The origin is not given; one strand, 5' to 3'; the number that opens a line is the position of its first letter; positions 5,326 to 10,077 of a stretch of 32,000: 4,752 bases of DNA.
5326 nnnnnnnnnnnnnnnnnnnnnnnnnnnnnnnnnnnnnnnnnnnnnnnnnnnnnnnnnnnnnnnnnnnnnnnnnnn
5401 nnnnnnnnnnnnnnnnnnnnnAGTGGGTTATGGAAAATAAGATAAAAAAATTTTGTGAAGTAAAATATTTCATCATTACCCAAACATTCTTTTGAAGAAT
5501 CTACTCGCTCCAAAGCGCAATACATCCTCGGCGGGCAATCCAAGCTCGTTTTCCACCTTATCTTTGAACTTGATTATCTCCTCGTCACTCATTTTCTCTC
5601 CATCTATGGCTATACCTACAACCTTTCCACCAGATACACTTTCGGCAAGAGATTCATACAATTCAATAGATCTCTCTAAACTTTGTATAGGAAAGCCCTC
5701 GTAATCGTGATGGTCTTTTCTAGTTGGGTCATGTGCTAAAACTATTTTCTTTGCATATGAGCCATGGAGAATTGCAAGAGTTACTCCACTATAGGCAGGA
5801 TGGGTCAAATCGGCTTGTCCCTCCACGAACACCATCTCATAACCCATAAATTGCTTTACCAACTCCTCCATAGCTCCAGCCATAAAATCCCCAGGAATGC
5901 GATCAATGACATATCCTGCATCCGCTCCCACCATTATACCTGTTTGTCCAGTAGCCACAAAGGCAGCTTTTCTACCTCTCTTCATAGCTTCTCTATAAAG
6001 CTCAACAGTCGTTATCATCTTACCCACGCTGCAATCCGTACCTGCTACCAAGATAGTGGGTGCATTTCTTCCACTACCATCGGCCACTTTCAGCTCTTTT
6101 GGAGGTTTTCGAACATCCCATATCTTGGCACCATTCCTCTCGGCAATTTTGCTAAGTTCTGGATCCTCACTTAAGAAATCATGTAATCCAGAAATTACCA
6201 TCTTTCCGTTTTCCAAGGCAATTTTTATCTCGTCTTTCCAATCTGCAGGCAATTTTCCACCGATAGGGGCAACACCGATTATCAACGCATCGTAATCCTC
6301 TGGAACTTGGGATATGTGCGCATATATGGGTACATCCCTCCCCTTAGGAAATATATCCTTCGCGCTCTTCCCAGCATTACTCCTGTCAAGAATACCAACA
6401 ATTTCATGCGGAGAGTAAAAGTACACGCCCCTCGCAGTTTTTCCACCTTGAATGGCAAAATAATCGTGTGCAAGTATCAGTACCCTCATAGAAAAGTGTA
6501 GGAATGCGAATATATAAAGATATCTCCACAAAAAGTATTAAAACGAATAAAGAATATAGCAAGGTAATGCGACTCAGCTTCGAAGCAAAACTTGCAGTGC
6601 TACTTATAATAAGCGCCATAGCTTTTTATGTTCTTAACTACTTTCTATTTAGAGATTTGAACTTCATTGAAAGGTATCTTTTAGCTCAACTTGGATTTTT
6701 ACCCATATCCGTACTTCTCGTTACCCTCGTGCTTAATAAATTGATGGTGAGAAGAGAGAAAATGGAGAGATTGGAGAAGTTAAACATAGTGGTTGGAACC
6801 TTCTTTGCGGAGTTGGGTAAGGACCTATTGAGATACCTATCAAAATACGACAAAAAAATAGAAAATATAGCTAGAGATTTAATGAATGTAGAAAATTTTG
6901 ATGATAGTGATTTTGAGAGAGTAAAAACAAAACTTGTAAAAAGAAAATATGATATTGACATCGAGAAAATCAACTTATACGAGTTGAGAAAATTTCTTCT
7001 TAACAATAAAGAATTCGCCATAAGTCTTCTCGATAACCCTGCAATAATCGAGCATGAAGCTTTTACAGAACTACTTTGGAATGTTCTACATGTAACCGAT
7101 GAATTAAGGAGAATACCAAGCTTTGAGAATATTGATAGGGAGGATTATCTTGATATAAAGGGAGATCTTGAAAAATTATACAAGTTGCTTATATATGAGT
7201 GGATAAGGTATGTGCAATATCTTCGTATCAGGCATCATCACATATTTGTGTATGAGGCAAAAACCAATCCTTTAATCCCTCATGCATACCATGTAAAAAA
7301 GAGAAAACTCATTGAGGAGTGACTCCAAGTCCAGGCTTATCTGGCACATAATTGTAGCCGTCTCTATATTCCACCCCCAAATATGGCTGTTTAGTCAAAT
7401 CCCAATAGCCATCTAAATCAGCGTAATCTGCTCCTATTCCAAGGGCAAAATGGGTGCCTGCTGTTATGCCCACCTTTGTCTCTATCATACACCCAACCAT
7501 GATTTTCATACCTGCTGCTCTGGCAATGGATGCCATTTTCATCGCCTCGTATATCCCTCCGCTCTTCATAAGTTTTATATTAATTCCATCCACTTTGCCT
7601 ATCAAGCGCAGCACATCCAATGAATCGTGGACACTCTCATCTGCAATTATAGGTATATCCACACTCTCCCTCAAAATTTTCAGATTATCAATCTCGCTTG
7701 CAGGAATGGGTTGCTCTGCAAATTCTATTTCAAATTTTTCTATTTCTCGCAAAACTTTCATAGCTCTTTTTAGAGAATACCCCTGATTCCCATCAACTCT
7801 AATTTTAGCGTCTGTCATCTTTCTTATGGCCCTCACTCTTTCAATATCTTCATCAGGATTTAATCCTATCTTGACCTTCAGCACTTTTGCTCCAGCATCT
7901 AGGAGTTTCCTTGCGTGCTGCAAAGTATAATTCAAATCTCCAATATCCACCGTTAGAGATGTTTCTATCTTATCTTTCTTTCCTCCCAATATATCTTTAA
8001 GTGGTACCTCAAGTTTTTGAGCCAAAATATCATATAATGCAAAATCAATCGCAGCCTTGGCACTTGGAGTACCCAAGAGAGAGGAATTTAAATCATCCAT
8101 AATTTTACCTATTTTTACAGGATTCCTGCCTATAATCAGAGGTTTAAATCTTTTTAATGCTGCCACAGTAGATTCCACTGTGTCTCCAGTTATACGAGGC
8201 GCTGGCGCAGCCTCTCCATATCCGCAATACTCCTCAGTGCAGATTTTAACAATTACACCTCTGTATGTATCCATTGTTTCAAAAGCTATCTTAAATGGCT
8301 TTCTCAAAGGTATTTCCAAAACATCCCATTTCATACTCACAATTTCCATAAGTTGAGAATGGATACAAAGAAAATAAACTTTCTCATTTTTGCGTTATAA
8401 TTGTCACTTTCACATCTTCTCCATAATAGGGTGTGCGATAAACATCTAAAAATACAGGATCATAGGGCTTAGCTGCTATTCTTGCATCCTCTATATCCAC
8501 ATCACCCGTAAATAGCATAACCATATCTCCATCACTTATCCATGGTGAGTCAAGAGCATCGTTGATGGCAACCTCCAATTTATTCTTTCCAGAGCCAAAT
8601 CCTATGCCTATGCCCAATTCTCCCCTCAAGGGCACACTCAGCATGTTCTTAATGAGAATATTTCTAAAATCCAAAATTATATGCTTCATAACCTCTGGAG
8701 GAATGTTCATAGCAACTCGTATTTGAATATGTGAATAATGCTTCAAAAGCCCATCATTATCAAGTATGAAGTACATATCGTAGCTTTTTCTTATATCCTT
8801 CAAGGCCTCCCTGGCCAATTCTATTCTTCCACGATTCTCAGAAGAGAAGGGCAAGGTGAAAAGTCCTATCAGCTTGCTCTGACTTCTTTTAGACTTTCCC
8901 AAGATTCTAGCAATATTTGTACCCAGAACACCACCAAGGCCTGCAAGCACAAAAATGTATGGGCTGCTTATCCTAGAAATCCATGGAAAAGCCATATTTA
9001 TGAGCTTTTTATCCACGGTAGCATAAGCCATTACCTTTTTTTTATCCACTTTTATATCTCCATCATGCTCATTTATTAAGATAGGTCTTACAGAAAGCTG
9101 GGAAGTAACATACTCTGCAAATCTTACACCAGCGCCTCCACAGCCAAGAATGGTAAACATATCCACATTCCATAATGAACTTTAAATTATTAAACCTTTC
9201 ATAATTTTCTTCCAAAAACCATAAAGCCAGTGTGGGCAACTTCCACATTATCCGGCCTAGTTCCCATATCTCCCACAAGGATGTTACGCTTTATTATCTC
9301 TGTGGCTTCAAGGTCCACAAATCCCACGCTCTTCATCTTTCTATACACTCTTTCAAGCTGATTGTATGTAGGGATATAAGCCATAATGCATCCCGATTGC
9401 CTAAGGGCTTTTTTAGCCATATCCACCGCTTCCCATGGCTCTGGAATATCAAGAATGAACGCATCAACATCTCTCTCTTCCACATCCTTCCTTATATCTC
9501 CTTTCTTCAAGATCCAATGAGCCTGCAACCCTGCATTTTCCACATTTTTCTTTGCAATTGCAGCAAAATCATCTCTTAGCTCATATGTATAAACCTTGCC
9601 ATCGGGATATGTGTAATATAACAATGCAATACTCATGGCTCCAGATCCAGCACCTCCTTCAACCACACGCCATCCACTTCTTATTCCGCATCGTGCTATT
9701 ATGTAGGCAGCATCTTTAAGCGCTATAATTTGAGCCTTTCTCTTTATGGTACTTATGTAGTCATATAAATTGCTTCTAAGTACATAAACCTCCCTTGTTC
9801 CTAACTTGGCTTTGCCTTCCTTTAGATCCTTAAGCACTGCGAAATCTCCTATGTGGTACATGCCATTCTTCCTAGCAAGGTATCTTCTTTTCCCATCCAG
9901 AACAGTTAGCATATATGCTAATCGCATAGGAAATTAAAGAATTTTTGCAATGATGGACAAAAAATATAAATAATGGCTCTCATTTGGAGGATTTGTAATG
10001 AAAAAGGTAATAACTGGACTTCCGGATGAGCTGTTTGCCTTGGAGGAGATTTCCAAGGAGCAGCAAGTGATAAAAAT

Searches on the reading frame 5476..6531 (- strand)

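Call 73: search_protein_families(library=pfam, proteins=[window:5476-6531:-], max_evalue=0.0001)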
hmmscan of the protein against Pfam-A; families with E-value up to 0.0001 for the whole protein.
window:5476-6531:- (351 aa): 2 families
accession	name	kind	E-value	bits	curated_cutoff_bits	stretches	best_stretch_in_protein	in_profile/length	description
PF07755.17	DUF1611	-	8.8e-65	218.3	25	1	149-345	2-200/201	Domain of unknown function (DUF1611_C) P-loop domain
PF17396.8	DUF1611_N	-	2.2e-29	102.1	22.6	1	51-143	2-95/95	Domain of unknown function (DUF1611_N) Rossmann-like domain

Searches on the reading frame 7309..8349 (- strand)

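Call 73: search_protein_families(library=pfam, proteins=[window:7309-8349:-], max_evalue=0.0001)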
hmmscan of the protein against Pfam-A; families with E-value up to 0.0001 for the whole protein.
window:7309-8349:- (346 aa): 2 families
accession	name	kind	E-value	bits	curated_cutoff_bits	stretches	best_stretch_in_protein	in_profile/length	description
PF13378.12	MR_MLE_C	-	1.1e-47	163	29.4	1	144-345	4-215/219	Enolase C-terminal domain-like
PF02746.21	MR_MLE_N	-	1.6e-17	64.3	22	1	14-122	12-117/117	Mandelate racemase / muconate lactonizing enzyme, N-terminal domain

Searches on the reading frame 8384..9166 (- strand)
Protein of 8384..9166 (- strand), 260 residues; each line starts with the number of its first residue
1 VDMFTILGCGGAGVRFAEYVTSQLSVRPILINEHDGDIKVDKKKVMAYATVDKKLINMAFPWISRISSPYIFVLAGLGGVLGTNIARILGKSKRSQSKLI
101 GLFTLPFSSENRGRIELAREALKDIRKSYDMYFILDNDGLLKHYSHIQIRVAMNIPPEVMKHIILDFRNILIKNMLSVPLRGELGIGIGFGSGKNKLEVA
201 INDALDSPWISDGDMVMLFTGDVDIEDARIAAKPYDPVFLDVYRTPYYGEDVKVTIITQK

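Call 74: search_protein_families(library=pfam, proteins=[window:8384-9166:-], max_evalue=0.0001)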
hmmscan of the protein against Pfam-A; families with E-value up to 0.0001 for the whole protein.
window:8384-9166:- (260 aa): 1 family
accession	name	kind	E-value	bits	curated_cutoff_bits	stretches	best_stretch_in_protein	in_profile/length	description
PF00091.31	Tubulin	-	3.5e-09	37.6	33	1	70-143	111-188/190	Tubulin/FtsZ family, GTPase domain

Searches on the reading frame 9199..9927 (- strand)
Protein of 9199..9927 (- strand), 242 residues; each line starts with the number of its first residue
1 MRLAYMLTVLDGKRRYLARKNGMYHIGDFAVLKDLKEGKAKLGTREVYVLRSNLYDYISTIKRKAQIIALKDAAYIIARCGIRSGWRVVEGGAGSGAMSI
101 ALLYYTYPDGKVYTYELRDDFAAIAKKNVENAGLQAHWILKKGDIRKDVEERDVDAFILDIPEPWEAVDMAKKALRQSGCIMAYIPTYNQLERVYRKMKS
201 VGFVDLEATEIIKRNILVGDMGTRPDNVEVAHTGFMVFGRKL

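Call 74: search_protein_families(library=pfam, proteins=[window:9199-9927:-], max_evalue=0.0001)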
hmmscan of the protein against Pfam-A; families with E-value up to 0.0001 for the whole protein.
window:9199-9927:- (242 aa): 1 family
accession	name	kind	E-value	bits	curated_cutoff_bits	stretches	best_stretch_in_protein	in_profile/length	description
PF08704.16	GCD14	-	9.7e-29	101.2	26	1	48-217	4-178/247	tRNA methyltransferase complex GCD14 subunit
